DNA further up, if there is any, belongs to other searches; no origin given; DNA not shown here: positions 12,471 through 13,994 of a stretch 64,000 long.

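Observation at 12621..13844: E1/RfbH-like NDP-hexose 3-dehydrase without the Fe-S cysteine cluster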

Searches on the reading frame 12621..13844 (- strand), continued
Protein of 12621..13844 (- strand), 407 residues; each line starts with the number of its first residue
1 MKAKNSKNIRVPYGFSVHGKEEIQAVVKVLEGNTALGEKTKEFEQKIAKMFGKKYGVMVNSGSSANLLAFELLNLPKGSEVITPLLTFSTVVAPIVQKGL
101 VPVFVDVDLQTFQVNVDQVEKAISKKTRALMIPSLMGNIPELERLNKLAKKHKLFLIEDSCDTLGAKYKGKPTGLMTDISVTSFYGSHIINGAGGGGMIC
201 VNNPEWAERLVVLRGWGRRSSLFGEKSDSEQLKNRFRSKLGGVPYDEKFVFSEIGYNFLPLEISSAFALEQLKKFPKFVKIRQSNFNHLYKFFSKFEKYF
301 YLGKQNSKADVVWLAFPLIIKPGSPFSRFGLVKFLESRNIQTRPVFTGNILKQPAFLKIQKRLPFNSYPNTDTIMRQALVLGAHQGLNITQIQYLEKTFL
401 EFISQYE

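Call 11: find_homologous_proteins(query=window:12621-13844:-, max_evalue=1e-20)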
Query window:12621-13844:- (407 aa): 8000 proteins with E <= 1e-20 among 8000 candidates; the best 120 are listed.
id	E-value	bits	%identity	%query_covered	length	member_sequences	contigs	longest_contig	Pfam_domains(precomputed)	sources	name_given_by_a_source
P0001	1.1e-260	882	97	100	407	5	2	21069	PF00155.28,PF01212.28,PF01053.27,PF01041.24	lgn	-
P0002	1.9e-255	865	95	100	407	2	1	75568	PF00155.28,PF01212.28,PF01053.27,PF01041.24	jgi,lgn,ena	-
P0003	8.7e-252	853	94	100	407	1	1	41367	PF00155.28,PF01212.28,PF01053.27,PF01041.24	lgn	-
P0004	2.3e-205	700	76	99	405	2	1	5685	PF00155.28,PF01212.28,PF01053.27,PF01041.24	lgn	-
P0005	3.3e-204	696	76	98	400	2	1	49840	PF00155.28,PF01212.28,PF01053.27,PF01041.24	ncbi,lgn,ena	-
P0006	1.6e-203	694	76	97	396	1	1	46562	PF00155.28,PF01053.27,PF01041.24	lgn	-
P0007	2.7e-202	690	74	99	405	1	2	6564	PF00155.28,PF01212.28,PF01053.27,PF01041.24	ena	-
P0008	3.0e-202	690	73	100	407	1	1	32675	PF00155.28,PF01212.28,PF01053.27,PF01041.24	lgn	-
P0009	6.0e-202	689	75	99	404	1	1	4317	PF00155.28,PF01212.28,PF01053.27,PF01041.24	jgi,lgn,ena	-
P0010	6.3e-202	689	74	99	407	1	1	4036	PF00155.28,PF01212.28,PF01053.27,PF01041.24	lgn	-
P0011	3.9e-201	686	74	99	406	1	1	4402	PF00155.28,PF01212.28,PF01053.27,PF01041.24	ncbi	-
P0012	6.1e-201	685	77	98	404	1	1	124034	PF00155.28,PF01212.28,PF01041.24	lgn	-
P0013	7.0e-201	685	74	100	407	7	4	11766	PF00155.28,PF01212.28,PF01053.27,PF01041.24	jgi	jgi:CDP-6-deoxy-D-xylo-4-hexulose-3-dehydrase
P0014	4.2e-200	683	74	99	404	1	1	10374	PF00155.28,PF01212.28,PF01053.27,PF01041.24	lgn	-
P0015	6.3e-199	679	74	100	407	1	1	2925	PF00155.28,PF01212.28,PF01053.27,PF01041.24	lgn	-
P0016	8.5e-199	678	72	100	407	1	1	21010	PF00155.28,PF01212.28,PF01041.24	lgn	-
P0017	9.3e-199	678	75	98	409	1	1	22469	PF00155.28,PF01053.27,PF01041.24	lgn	-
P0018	1.7e-198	677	73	100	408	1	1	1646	PF00155.28,PF01212.28,PF01053.27,PF01041.24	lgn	-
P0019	2.8e-198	677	74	98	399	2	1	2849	PF00155.28,PF01053.27,PF01041.24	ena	-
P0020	3.8e-198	676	74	98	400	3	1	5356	PF00155.28,PF01212.28,PF01053.27,PF01041.24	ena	-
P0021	5.2e-198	676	74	98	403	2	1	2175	PF00155.28,PF01212.28,PF01053.27,PF01041.24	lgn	-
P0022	1.2e-197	674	74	98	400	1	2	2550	PF00155.28,PF01053.27,PF01041.24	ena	-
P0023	1.3e-197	674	73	99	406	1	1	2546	PF00155.28,PF01212.28,PF01041.24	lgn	-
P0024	2.3e-197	674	73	99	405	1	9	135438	PF00155.28,PF00266.26,PF01212.28,PF01053.27,PF01041.24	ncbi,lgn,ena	-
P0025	2.6e-197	673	74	99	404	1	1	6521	PF00155.28,PF01053.27,PF01041.24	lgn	-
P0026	3.4e-197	673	73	99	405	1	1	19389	PF00155.28,PF01212.28,PF01041.24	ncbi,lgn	-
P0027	3.9e-197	673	73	98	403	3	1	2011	PF00155.28,PF01212.28,PF01053.27,PF01041.24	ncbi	-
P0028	4.4e-197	673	74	99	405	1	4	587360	PF00155.28,PF01212.28,PF01053.27,PF01041.24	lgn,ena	-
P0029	5.3e-197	672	72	100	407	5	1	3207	PF00155.28,PF01053.27,PF01041.24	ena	-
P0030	6.4e-197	672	73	98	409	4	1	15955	PF00155.28,PF01212.28,PF01053.27,PF01041.24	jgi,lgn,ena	-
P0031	7.6e-197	672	73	99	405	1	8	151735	PF00155.28,PF00266.26,PF01212.28,PF01053.27,PF01041.24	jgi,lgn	jgi:CDP-6-deoxy-D-xylo-4-hexulose-3-dehydrase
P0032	7.8e-197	672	72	99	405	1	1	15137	PF00155.28,PF01212.28,PF01053.27,PF01041.24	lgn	-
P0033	1.3e-196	671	72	100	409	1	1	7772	PF00155.28,PF01212.28,PF01053.27,PF01041.24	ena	-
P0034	1.4e-196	671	72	100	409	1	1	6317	PF00155.28,PF01212.28,PF01053.27,PF01041.24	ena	-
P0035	1.8e-196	671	73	99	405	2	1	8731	PF00155.28,PF01212.28,PF01053.27,PF01041.24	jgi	jgi:CDP-6-deoxy-D-xylo-4-hexulose-3-dehydrase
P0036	1.9e-196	671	73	99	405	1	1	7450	PF00155.28,PF01041.24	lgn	-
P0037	2.3e-196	670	73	99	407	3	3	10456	PF00155.28,PF01212.28,PF01053.27,PF01041.24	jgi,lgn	jgi:CDP-6-deoxy-D-xylo-4-hexulose-3-dehydrase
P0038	2.7e-196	670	72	100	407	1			PF00155.28,PF01053.27,PF01041.24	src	-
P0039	3.0e-196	670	73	99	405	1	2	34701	PF00155.28,PF01212.28,PF01053.27,PF01041.24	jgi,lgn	jgi:CDP-6-deoxy-D-xylo-4-hexulose-3-dehydrase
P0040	3.2e-196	670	73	99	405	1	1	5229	PF00155.28,PF01212.28,PF01053.27,PF01041.24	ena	-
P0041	3.4e-196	670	73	99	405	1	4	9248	PF00155.28,PF01041.24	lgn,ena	-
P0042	5.8e-196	669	73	100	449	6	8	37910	PF00155.28,PF01053.27,PF01041.24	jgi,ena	-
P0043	1.0e-195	668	73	100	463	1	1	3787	PF00155.28,PF01212.28,PF01053.27,PF01041.24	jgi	jgi:CDP-6-deoxy-D-xylo-4-hexulose-3-dehydrase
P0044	1.3e-195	668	73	100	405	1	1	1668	PF00155.28,PF01212.28,PF01053.27,PF01041.24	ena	-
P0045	1.7e-195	667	72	99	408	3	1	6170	PF00155.28,PF01212.28,PF01053.27,PF01041.24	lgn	-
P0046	2.0e-195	667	71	100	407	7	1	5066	PF00155.28,PF01053.27,PF01041.24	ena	-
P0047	2.8e-195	667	71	100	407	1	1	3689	PF00155.28,PF01212.28,PF01053.27,PF01041.24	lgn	-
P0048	3.1e-195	667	72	100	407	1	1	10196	PF00155.28,PF01053.27,PF01041.24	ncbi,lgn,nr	ncbi:MAG: aminotransferase class I/II-fold pyridoxal phosphate-dependent enzyme [bacterium]|nr:amino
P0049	3.3e-195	666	73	98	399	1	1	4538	PF00155.28,PF01212.28,PF01053.27,PF01041.24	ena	-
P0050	3.4e-195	666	72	99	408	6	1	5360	PF00155.28,PF01212.28,PF01053.27,PF01041.24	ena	-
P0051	3.9e-195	666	71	100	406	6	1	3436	PF00155.28,PF01212.28,PF01053.27,PF01041.24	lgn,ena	-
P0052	7.1e-195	665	72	99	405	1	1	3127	PF00155.28,PF01212.28,PF01053.27,PF01041.24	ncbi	-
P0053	7.3e-195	665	72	99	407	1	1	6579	PF00155.28,PF01212.28,PF01053.27,PF01041.24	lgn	-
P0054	8.1e-195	665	72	100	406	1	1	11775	PF00155.28,PF01212.28,PF01053.27,PF01041.24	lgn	-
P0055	8.3e-195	665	70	100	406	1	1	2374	PF00155.28,PF01041.24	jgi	-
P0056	8.8e-195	665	73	99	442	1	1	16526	PF00155.28,PF01212.28,PF01053.27,PF01041.24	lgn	-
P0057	1.2e-194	665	72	98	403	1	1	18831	PF00155.28,PF01212.28,PF01053.27,PF01041.24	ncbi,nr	ncbi:MAG: aminotransferase class I/II-fold pyridoxal phosphate-dependent enzyme [Candidatus Vogelbac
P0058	1.3e-194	665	72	98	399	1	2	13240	PF00155.28,PF01212.28,PF01053.27,PF01041.24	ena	-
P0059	1.3e-194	664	74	99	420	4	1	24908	PF00155.28,PF01212.28,PF01053.27,PF01041.24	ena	-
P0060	1.6e-194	664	72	99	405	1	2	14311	PF00155.28,PF01212.28,PF01053.27,PF01041.24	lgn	-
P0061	4.3e-194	663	72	98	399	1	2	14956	PF00155.28,PF01212.28,PF01053.27,PF01041.24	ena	-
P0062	8.2e-194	662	72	98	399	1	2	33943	PF00155.28,PF01212.28,PF01053.27,PF01041.24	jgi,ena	-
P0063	1.1e-193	662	74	97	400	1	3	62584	PF00155.28,PF00266.26,PF01212.28,PF01053.27,PF01041.24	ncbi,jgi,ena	-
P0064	1.1e-193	662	72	98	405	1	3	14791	PF00155.28,PF01212.28,PF01053.27,PF01041.24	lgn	-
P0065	1.3e-193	661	71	100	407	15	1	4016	PF00155.28,PF01212.28,PF01053.27,PF01041.24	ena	-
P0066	1.5e-193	661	73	98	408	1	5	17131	PF00155.28,PF01212.28,PF01053.27,PF01041.24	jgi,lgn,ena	-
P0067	2.1e-193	661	72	99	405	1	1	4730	PF00155.28,PF01041.24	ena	-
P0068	2.1e-193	661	72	98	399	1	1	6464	PF00155.28,PF01212.28,PF01053.27,PF01041.24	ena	-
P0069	2.2e-193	660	71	99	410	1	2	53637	PF00155.28,PF01212.28,PF01053.27,PF01041.24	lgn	-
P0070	2.5e-193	660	72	98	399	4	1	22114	PF00155.28,PF01212.28,PF01053.27,PF01041.24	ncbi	ncbi:MAG TPA: aminotransferase class I/II-fold pyridoxal phosphate-dependent enzyme [Candidatus Pace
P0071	2.9e-193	660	71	100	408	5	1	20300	PF00155.28,PF01212.28,PF01053.27,PF01041.24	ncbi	-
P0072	3.3e-193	660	73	99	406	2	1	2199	PF01053.27,PF01041.24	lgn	-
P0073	3.6e-193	660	71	100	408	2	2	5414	PF00155.28,PF01212.28,PF01053.27,PF01041.24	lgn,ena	-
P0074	5.1e-193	659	71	99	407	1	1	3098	PF00155.28,PF01053.27,PF01041.24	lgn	-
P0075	5.5e-193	659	71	98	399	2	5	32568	PF00155.28,PF01053.27,PF01041.24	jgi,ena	-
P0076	7.1e-193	659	73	98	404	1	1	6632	PF00155.28,PF01053.27,PF01041.24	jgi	-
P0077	1.0e-192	658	72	100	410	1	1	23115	PF00155.28,PF00266.26,PF01212.28,PF01053.27,PF01041.24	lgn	-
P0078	1.4e-192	658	73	99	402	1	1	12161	PF00155.28,PF01212.28,PF01053.27,PF01041.24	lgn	-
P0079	3.1e-192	657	71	100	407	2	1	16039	PF00155.28,PF01212.28,PF01053.27,PF01041.24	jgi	jgi:CDP-6-deoxy-D-xylo-4-hexulose-3-dehydrase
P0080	3.2e-192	657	72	99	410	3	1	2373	PF00155.28,PF01212.28,PF01053.27,PF01041.24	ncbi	-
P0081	3.5e-192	657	71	99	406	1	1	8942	PF00155.28,PF00266.26,PF01212.28,PF01053.27,PF01041.24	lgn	-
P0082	4.1e-192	656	72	99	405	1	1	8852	PF00155.28,PF01212.28,PF01053.27,PF01041.24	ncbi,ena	-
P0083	4.7e-192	656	72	98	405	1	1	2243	PF00155.28,PF01212.28,PF01053.27,PF01041.24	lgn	-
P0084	5.6e-192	656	71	100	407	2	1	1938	PF00155.28,PF01053.27,PF01041.24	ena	-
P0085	6.9e-192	656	74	95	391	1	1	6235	PF00155.28,PF01212.28,PF01053.27,PF01041.24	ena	-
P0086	7.4e-192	655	71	100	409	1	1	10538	PF00155.28,PF01212.28,PF01053.27,PF01041.24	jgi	jgi:CDP-6-deoxy-D-xylo-4-hexulose-3-dehydrase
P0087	1.0e-191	655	70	100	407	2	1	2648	PF00155.28,PF01212.28,PF01053.27,PF01041.24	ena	-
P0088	1.0e-191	655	71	100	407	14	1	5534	PF00155.28,PF01212.28,PF01053.27,PF01041.24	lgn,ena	-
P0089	1.3e-191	655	70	100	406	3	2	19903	PF00155.28,PF01212.28,PF01053.27,PF01041.24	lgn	-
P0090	1.3e-191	655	71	98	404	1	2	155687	PF00155.28,PF01212.28,PF01053.27,PF01041.24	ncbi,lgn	ncbi:MAG: aminotransferase class I/II-fold pyridoxal phosphate-dependent enzyme [Minisyncoccia bacte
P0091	2.2e-191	654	71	100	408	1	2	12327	PF00155.28,PF01053.27,PF01041.24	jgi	jgi:CDP-6-deoxy-D-xylo-4-hexulose-3-dehydrase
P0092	2.3e-191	654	72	98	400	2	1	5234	PF00155.28,PF01212.28,PF01053.27,PF01041.24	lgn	-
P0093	2.3e-191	654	73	99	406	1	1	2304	PF01212.28,PF01041.24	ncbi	-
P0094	2.7e-191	654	70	100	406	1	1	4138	PF00155.28,PF01212.28,PF01053.27,PF01041.24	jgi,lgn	jgi:CDP-6-deoxy-D-xylo-4-hexulose-3-dehydrase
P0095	6.6e-191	652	71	100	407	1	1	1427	PF00155.28,PF01212.28,PF01053.27,PF01041.24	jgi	jgi:CDP-6-deoxy-D-xylo-4-hexulose-3-dehydrase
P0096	7.6e-191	652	72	98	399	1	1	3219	PF00155.28,PF01212.28,PF01053.27,PF01041.24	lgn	-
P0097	1.3e-190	651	71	99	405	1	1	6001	PF00155.28,PF01212.28,PF01053.27,PF01041.24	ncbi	-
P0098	1.5e-190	651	71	100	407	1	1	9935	PF00155.28,PF01212.28,PF01041.24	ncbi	-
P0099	2.3e-190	651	70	98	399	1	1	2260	PF00155.28,PF01212.28,PF01053.27,PF01041.24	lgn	-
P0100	3.3e-190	650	70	100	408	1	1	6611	PF00155.28,PF01212.28,PF01053.27,PF01041.24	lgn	-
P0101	3.6e-190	650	72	98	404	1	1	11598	PF00155.28,PF01212.28,PF01053.27,PF01041.24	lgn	-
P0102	5.1e-190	649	69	100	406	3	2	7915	PF00155.28,PF01212.28,PF01053.27,PF01041.24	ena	-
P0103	5.3e-190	649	70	100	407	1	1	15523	PF00155.28,PF01053.27,PF01041.24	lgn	-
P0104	5.6e-190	649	69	100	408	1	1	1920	PF00155.28,PF01212.28,PF01053.27,PF01041.24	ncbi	-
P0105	6.5e-190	649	71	100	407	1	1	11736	PF00155.28,PF01212.28,PF01053.27,PF01041.24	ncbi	-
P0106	6.5e-190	649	70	100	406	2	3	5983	PF00155.28,PF01212.28,PF01053.27,PF01041.24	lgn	-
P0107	7.7e-190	649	71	98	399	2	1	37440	PF00155.28,PF01053.27,PF01041.24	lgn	-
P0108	7.7e-190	649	71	100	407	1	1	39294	PF00155.28,PF01212.28,PF01053.27,PF01041.24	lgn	-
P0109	1.0e-189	648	71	99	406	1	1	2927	PF00155.28,PF01212.28,PF01053.27,PF01041.24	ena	-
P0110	1.5e-189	648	70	99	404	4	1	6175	PF00155.28,PF01212.28,PF01053.27,PF01041.24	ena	-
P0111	1.7e-189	648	70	99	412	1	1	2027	PF00155.28,PF01212.28,PF01041.24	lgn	-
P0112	2.3e-189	647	70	100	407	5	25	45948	PF00155.28,PF01212.28,PF01053.27,PF01041.24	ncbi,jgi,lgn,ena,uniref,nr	ncbi:MAG: NDP-hexose 3,4-dehydratase [Candidatus Azambacteria bacterium GW2011_GWA2_42_9]|uniref:NDP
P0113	2.5e-189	647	70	99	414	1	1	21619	PF00155.28,PF01041.24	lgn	-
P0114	4.2e-189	646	71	98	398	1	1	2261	PF00155.28,PF01212.28,PF01053.27,PF01041.24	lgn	-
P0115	4.7e-189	646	71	99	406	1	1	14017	PF00155.28,PF01212.28,PF01041.24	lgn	-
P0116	4.7e-189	646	71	100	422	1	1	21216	PF00155.28,PF01212.28,PF01053.27,PF01041.24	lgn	-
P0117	5.6e-189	646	70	99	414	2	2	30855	PF00155.28,PF01041.24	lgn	-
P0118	5.9e-189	646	69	100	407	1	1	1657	PF00155.28,PF01212.28,PF01053.27,PF01041.24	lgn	-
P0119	6.1e-189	646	69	100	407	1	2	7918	PF00155.28,PF01212.28,PF01053.27,PF01041.24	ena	-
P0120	6.5e-189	646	70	99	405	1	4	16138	PF00155.28,PF01212.28,PF01053.27,PF01041.24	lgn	-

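Call 12: find_related_loci(query=window:12621-13844:-, collection=genome_contigs, flank=10000)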
Query window:12621-13844:- (407 aa) in genome_contigs; peptide patterns used: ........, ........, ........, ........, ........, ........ (x = any residue, [..] = any of these).
152 stretches matched a pattern; 10 encode a relative of the query (tblastn E <= 1e-3); 10 distinct loci.
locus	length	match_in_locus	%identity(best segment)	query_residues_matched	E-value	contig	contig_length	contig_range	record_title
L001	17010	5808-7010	75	7-407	0e+0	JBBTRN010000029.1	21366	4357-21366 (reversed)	MAG: Patescibacteria group bacterium isolate H52-bin092_1 H52_bin092_1_000000000029, whole genome shotgun sequence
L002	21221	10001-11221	72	1-407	0e+0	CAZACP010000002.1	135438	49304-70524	MAG TPA_asm: uncultured Candidatus Saccharibacteria bacterium isolate SRP135725_co1_375 genome assembly, contig: NODE_55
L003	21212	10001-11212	72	4-407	0e+0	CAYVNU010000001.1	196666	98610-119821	MAG TPA_asm: uncultured Candidatus Saccharibacteria bacterium isolate SRP278252_co1_309 genome assembly, contig: NODE_49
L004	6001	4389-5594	71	5-406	0e+0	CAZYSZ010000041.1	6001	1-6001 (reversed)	MAG TPA_asm: uncultured Candidatus Saccharibacteria bacterium isolate ERP125453_co2_64 genome assembly, contig: NODE_832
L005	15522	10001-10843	26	9-283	1e-24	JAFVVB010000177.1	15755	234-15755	MAG: Ruminococcus sp. isolate RGIG5421 Sheep_Colon-4__c753277, whole genome shotgun sequence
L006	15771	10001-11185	23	9-401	1e-24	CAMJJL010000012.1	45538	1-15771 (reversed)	MAG: uncultured Clostridia bacterium isolate SRR12081299_bin.29_metaWRAP_v1.3_MAG genome assembly, contig: ERZ12289776.8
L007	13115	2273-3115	25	9-283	1e-24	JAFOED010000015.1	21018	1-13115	MAG: Ruminococcus sp. isolate RGIG385 Dairy_cattle_Colon-4__c109770, whole genome shotgun sequence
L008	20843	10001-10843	26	9-283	1e-24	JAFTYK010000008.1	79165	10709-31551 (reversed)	MAG: Ruminococcus sp. isolate RGIG4263 Roe_deer_Colon.Co__c321067, whole genome shotgun sequence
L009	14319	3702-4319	28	9-197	5e-24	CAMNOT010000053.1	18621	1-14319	MAG: uncultured Clostridia bacterium isolate SRR873599_bin.74_metaWRAP_v1.3_MAG genome assembly, contig: ERZ1756080.1346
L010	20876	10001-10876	24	9-291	1e-23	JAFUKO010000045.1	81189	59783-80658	MAG: Ruminococcus sp. isolate RGIG4579 Roe_deer_Rectum-3__c203353, whole genome shotgun sequence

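Call 22: search_protein_representatives(protein=window:12621-13844:-)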
Query: 407 residues. Proteins with E-value up to 0.001 (for the whole library): 45285; up to 1e-10: 22343; up to 1e-30: 1120. The best 150 are listed.
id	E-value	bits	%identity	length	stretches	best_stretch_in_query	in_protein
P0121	6.9e-130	449.8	52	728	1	8-405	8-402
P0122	3.0e-127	441.1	51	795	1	7-407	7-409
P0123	7.2e-124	430.0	51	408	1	6-406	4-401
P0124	1.5e-111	389.4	48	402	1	9-404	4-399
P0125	1.8e-106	372.7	49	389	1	10-396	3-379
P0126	4.8e-105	368.0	44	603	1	7-407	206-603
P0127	5.0e-103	361.4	46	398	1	8-404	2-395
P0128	4.1e-102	358.3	45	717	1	3-406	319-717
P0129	8.4e-100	350.7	45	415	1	16-405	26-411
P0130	1.4e-98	346.8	45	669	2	158-403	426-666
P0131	3.1e-96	339.0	45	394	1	10-404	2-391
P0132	5.4e-94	331.6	45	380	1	11-403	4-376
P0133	2.0e-93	329.8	46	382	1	11-404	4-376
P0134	4.3e-92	325.4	43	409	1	7-395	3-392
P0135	4.8e-91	321.9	44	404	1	16-395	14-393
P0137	1.8e-86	306.8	42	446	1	11-406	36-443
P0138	6.5e-86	305.0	44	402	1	10-402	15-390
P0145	5.4e-82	292.1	44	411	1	10-402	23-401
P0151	6.9e-80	285.2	41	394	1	10-403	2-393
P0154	4.9e-79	282.4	44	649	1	11-393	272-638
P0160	1.1e-77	277.9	40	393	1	10-403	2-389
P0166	1.0e-76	274.8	43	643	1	16-404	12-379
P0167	3.1e-76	273.2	44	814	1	9-392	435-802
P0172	3.4e-74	266.5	39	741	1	9-403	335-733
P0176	6.2e-74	265.6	44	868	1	11-393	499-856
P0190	2.1e-70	254.0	41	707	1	6-398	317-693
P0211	4.9e-67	242.9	38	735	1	20-405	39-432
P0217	1.1e-65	238.4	39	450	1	10-397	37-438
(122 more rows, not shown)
